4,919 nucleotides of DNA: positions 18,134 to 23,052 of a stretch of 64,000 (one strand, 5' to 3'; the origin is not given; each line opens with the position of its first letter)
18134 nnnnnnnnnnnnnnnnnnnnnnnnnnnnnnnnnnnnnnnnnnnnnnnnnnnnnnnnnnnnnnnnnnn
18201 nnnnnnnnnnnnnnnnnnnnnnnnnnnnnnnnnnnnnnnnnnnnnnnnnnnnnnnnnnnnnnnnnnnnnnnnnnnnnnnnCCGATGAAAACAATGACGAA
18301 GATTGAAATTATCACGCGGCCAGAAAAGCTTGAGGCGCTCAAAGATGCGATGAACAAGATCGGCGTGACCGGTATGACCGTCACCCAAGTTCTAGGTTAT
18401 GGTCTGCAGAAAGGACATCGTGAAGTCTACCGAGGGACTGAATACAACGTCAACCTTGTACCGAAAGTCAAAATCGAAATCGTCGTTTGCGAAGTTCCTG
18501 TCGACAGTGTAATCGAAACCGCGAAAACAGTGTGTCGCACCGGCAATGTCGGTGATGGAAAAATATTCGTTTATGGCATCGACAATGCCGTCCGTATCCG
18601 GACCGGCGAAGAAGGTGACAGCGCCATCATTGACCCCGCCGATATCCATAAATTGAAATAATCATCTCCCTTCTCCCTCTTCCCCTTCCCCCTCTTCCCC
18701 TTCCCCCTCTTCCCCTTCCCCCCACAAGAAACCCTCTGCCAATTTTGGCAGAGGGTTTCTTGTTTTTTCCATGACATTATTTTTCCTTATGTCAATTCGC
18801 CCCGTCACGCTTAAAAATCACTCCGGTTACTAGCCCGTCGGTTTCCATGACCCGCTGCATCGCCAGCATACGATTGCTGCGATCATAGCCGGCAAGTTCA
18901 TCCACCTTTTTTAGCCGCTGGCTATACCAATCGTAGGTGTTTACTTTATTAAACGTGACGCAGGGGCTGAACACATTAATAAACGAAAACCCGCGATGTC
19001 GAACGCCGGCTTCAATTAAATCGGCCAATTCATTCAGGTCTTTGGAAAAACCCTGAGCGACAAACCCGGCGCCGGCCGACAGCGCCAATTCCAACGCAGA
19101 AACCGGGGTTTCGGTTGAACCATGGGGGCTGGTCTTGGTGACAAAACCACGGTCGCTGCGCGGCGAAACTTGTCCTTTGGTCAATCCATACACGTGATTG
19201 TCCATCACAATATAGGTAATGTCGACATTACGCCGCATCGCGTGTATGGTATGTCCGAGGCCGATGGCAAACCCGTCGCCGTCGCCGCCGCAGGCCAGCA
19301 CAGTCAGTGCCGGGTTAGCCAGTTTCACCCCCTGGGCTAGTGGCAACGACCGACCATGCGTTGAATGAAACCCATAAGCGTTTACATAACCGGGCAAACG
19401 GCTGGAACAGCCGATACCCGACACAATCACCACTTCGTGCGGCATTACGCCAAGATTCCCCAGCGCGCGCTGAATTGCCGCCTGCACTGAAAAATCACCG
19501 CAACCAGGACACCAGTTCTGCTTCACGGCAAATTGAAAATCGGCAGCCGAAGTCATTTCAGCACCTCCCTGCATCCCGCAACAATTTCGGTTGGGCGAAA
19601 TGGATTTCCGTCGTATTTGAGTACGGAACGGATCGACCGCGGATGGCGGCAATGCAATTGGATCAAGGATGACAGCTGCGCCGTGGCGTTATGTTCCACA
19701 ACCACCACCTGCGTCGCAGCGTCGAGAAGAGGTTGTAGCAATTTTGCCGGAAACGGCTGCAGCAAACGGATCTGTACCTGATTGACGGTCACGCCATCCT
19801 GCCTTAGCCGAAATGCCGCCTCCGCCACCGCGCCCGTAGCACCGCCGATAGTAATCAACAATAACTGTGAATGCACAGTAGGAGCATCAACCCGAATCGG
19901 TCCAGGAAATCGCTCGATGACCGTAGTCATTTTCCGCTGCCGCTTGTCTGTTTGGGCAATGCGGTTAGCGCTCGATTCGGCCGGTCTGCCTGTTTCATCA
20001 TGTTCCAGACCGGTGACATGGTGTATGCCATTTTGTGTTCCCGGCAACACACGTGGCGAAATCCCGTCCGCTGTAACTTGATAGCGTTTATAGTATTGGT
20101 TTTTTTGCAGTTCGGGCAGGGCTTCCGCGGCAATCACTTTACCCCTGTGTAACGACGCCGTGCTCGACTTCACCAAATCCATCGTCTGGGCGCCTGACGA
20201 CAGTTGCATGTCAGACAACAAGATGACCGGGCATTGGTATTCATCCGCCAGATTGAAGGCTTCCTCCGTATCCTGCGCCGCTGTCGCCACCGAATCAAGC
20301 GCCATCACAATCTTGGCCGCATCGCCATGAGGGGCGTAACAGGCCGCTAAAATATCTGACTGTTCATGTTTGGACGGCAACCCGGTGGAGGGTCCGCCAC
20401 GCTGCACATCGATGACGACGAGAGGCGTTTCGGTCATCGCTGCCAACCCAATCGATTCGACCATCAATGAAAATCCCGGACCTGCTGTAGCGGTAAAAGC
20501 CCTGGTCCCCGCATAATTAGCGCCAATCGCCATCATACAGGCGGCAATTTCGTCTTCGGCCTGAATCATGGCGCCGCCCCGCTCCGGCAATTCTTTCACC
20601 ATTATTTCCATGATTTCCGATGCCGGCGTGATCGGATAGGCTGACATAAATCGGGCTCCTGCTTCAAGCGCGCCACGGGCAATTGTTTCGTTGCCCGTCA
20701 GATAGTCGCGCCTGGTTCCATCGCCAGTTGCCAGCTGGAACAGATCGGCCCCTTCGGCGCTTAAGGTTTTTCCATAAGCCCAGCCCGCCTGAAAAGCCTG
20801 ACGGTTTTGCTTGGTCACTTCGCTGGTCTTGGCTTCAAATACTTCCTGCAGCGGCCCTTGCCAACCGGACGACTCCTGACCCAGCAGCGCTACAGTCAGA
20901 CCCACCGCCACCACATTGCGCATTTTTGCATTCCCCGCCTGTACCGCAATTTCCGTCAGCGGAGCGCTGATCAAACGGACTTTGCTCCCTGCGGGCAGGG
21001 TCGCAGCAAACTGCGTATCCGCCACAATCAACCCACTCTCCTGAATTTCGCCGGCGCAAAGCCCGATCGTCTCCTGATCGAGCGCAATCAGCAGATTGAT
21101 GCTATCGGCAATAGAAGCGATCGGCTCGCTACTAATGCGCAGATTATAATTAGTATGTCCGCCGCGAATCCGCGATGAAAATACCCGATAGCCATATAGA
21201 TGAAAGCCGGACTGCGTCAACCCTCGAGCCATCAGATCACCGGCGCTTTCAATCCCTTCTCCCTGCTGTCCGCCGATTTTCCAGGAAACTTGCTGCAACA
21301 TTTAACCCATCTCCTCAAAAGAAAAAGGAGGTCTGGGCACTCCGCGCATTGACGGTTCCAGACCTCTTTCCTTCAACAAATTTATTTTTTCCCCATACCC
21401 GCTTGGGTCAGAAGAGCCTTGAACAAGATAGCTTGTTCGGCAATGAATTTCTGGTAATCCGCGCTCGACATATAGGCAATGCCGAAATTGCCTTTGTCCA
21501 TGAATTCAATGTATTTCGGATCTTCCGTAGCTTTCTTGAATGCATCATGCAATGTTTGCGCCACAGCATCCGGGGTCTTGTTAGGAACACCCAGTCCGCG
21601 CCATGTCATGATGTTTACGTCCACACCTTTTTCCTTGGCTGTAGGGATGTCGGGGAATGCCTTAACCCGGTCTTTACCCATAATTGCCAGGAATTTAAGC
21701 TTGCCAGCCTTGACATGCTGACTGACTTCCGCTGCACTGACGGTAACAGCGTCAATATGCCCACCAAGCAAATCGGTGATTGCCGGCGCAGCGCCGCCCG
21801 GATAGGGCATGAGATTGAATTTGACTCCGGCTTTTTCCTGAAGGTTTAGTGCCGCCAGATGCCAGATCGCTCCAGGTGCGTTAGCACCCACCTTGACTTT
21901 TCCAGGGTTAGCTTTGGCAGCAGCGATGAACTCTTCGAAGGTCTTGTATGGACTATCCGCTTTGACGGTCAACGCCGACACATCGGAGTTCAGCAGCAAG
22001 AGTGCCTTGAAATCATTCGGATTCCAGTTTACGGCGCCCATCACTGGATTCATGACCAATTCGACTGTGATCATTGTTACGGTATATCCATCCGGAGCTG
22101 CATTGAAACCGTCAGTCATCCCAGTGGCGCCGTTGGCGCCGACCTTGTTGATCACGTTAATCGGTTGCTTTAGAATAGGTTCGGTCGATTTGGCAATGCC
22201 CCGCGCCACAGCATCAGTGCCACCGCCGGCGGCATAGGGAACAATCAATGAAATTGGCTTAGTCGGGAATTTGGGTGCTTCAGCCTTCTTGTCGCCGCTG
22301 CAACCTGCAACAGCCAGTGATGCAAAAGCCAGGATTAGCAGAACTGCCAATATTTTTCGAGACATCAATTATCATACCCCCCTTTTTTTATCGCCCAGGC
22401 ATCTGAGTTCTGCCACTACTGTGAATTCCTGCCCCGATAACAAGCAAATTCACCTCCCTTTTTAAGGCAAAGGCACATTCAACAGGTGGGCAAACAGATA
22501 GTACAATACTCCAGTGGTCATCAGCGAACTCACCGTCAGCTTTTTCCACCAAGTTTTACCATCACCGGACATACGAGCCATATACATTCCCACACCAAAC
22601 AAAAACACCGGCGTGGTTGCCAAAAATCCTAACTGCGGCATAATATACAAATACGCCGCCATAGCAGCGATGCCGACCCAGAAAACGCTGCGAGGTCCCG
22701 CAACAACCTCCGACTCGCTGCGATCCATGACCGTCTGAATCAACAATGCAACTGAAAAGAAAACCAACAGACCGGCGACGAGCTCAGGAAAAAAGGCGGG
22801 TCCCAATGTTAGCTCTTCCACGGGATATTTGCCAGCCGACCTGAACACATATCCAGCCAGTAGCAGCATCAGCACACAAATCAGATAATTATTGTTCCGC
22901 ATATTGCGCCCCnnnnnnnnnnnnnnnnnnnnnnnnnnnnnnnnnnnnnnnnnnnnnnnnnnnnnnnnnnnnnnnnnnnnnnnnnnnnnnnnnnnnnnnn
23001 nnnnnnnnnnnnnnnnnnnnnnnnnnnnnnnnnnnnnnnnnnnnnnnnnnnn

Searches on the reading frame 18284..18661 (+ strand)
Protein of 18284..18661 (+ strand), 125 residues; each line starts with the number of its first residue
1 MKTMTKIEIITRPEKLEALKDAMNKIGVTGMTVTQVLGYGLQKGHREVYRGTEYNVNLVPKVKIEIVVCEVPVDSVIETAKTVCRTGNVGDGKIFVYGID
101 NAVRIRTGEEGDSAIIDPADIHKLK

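Call 21: search_protein_families(library=pfam, max_evalue=1e-8, proteins=[window:18284-18661:+])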
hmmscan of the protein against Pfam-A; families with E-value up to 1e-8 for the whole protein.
window:18284-18661:+ (125 aa): 1 family
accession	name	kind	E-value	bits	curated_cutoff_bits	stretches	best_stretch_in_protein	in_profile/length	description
PF00543.27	P-II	-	3.9e-29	101.4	25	1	4-109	1-102/102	Nitrogen regulatory protein P-II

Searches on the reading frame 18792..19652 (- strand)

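Call 21: search_protein_families(library=pfam, max_evalue=1e-8, proteins=[window:18792-19652:-])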
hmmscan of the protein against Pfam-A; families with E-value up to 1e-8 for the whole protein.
window:18792-19652:- (286 aa): 2 families
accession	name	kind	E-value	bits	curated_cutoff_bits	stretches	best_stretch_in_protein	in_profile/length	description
PF02775.26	TPP_enzyme_C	-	3.5e-31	108.5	21.9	1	80-227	2-151/151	Thiamine pyrophosphate enzyme, C-terminal TPP binding domain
PF12367.13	PFO_beta_C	-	5.7e-19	68.4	24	1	231-282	1-51/66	Pyruvate ferredoxin oxidoreductase beta subunit C terminal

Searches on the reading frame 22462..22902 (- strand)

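Call 21: search_protein_families(library=pfam, max_evalue=1e-8, proteins=[window:22462-22902:-])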
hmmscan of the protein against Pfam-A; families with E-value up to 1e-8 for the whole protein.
window:22462-22902:- (146 aa): 1 family
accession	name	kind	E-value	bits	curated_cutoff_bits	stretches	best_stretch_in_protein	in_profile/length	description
PF07331.16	TctB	-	5.7e-21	75.6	29.1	1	7-146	2-137/137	Tripartite tricarboxylate transporter TctB family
